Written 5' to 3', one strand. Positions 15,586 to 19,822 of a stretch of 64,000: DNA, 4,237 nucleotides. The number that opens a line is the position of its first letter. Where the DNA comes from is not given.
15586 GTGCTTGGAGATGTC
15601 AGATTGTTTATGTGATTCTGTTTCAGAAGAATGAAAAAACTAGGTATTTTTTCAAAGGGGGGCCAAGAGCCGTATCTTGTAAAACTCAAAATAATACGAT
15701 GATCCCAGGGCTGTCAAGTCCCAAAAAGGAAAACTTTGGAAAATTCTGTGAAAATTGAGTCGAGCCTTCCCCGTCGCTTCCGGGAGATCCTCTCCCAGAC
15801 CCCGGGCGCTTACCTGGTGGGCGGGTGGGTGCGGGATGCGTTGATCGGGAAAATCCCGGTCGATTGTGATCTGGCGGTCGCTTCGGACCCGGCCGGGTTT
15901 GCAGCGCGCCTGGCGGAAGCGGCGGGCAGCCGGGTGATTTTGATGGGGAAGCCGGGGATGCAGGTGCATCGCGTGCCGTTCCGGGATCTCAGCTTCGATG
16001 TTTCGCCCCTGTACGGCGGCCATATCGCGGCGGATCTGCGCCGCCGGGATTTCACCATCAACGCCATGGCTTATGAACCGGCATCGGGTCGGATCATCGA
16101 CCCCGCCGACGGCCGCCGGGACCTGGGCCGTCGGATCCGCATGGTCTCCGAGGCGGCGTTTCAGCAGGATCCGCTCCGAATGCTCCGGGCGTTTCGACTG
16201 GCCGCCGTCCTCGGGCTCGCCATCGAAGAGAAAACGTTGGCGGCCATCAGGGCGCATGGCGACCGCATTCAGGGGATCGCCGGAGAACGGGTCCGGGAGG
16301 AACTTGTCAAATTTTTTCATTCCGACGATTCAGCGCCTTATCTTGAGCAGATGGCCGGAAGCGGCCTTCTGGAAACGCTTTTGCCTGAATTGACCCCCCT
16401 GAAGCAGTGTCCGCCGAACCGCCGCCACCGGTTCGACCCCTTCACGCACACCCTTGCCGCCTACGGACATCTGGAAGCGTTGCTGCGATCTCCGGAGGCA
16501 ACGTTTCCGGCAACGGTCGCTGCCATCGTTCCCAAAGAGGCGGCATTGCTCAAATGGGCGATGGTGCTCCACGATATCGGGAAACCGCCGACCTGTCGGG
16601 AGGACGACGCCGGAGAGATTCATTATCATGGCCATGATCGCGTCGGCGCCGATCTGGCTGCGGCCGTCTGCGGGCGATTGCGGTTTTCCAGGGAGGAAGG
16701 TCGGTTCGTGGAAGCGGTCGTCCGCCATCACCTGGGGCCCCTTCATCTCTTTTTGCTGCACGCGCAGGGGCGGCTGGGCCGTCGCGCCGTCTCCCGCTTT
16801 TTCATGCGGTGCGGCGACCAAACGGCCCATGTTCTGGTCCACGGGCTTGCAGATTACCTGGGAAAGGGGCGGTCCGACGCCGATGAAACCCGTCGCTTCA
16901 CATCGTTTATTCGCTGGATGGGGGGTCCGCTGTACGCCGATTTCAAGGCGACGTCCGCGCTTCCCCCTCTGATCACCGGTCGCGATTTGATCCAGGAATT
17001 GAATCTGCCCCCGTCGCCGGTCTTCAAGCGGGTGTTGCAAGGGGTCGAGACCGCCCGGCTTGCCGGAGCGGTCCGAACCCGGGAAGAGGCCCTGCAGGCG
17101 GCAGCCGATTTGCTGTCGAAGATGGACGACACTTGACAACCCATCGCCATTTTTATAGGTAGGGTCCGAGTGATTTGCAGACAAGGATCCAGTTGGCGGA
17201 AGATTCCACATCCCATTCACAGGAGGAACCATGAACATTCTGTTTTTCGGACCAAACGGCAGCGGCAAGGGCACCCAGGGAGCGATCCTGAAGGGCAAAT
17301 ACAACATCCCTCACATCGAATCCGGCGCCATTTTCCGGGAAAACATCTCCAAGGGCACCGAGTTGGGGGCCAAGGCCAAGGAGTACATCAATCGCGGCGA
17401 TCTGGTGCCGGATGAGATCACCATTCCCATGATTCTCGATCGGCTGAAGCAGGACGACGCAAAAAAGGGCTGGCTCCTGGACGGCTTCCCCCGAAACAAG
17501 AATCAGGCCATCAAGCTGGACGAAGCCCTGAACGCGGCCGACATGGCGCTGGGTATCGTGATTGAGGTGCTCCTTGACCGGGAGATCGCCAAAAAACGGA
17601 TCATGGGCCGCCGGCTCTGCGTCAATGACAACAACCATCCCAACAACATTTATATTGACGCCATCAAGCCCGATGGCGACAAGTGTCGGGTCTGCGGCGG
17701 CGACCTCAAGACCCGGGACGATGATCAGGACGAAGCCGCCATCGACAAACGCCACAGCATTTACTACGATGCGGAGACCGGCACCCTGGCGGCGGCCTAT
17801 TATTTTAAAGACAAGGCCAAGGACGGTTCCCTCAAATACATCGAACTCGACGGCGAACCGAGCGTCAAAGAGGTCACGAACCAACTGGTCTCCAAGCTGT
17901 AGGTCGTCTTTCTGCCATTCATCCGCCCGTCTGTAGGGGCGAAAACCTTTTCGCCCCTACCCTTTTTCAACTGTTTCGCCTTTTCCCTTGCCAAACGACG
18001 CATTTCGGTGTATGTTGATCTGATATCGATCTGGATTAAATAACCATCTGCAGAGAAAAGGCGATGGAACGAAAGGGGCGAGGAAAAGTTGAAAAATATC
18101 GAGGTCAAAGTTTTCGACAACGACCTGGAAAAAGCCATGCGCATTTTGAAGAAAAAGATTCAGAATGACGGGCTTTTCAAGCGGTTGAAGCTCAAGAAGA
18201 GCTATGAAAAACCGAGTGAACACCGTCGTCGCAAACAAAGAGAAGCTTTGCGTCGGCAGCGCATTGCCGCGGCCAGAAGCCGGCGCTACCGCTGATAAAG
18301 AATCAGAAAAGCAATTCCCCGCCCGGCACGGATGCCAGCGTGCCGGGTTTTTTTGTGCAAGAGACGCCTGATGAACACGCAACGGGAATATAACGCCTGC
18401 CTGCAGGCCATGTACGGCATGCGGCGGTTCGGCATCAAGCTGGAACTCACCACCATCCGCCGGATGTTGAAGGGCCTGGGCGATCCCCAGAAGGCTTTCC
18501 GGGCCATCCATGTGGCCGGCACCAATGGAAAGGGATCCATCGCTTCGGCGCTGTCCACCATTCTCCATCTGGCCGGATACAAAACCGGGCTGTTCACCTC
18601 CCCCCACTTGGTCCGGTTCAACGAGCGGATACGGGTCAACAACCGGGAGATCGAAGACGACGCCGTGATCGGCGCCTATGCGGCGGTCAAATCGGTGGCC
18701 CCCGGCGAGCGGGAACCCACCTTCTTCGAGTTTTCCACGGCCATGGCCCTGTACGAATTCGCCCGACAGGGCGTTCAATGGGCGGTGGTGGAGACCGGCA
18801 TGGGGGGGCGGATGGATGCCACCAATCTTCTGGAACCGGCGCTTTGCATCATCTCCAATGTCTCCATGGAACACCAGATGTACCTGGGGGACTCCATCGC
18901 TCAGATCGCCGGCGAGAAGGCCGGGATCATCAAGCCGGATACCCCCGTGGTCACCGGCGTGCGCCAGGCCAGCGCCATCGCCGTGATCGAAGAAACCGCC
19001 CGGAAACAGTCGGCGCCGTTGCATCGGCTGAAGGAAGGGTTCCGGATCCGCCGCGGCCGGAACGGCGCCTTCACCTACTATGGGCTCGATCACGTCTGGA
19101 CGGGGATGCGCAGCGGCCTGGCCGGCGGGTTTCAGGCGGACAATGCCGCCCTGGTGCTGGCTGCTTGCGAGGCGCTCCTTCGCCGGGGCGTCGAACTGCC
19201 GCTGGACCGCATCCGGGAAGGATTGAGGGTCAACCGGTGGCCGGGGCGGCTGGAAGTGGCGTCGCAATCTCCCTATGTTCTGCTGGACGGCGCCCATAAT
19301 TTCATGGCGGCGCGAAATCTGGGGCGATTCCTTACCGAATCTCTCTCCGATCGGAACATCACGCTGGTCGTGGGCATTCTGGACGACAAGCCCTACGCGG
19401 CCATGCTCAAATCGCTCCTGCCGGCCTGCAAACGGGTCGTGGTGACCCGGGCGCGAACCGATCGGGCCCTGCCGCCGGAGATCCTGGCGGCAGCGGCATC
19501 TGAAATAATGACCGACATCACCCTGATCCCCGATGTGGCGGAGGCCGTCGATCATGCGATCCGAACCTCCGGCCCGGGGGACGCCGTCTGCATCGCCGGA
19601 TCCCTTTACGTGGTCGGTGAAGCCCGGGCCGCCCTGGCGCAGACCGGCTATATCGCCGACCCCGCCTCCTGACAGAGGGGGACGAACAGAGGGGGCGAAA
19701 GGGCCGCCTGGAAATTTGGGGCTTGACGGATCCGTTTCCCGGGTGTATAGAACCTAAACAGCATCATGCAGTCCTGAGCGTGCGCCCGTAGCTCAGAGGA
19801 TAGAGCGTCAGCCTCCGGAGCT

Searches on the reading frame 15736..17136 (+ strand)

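Call 48: search_protein_families(library=pfam, proteins=[window:15736-17136:+], max_evalue=0.0001)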
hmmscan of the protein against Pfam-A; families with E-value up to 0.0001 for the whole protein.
window:15736-17136:+ (466 aa): 4 families
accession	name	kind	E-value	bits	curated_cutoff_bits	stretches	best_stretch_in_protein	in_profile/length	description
PF01743.26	PolyA_pol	-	3.4e-20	73.1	23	1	25-133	1-123/126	Poly A polymerase head domain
PF12627.12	PolyA_pol_RNAbd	-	5.8e-18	64.9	22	1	160-220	1-61/64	Probable RNA and SrmB- binding site of polymerase A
PF01966.28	HD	-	4.8e-08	33.7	22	1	236-336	2-89/116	HD domain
PF13735.12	tRNA_NucTran2_2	-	5.7e-06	26.8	27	1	413-456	105-148/149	tRNA nucleotidyltransferase domain 2 putative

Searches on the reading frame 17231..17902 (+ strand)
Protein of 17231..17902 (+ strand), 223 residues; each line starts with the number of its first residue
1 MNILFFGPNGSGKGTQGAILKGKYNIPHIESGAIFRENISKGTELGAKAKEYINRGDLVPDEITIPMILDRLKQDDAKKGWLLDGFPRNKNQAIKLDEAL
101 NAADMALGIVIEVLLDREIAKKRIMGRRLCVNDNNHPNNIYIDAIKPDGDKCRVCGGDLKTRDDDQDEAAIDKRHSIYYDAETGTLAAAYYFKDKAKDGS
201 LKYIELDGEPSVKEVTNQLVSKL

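Call 48: search_protein_families(library=pfam, proteins=[window:17231-17902:+], max_evalue=0.0001)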
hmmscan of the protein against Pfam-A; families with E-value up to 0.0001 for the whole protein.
window:17231-17902:+ (223 aa): 2 families
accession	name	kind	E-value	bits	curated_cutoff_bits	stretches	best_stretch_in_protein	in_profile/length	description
PF00406.28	ADK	-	9.9e-40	136.6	26.8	1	6-183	2-140/151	Adenylate kinase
PF13207.12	AAA_17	-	2.7e-23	83.2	27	1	6-125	1-121/136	AAA domain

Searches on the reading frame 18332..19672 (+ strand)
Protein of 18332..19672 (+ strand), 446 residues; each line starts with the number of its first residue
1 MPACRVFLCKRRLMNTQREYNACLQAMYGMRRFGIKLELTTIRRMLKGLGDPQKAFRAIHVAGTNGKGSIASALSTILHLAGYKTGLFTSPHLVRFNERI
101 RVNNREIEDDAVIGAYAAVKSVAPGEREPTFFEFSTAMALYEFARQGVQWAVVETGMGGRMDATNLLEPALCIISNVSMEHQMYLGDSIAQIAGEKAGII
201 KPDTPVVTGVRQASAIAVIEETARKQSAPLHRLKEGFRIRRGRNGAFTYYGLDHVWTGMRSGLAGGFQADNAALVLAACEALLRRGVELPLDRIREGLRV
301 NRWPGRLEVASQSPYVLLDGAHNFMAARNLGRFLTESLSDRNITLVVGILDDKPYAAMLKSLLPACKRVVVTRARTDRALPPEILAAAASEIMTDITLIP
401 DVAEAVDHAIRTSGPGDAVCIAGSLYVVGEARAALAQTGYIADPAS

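Call 48: search_protein_families(library=pfam, proteins=[window:18332-19672:+], max_evalue=0.0001)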
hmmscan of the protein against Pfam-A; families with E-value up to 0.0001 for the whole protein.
window:18332-19672:+ (446 aa): 2 families
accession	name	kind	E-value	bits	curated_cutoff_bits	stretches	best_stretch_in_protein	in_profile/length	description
PF02875.26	Mur_ligase_C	-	3.9e-19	70.2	28.4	1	305-424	1-126/127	Mur ligase, glutamate ligase domain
PF08245.18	Mur_ligase_M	-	2.2e-08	34.8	24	1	61-278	1-199/200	Mur ligase middle domain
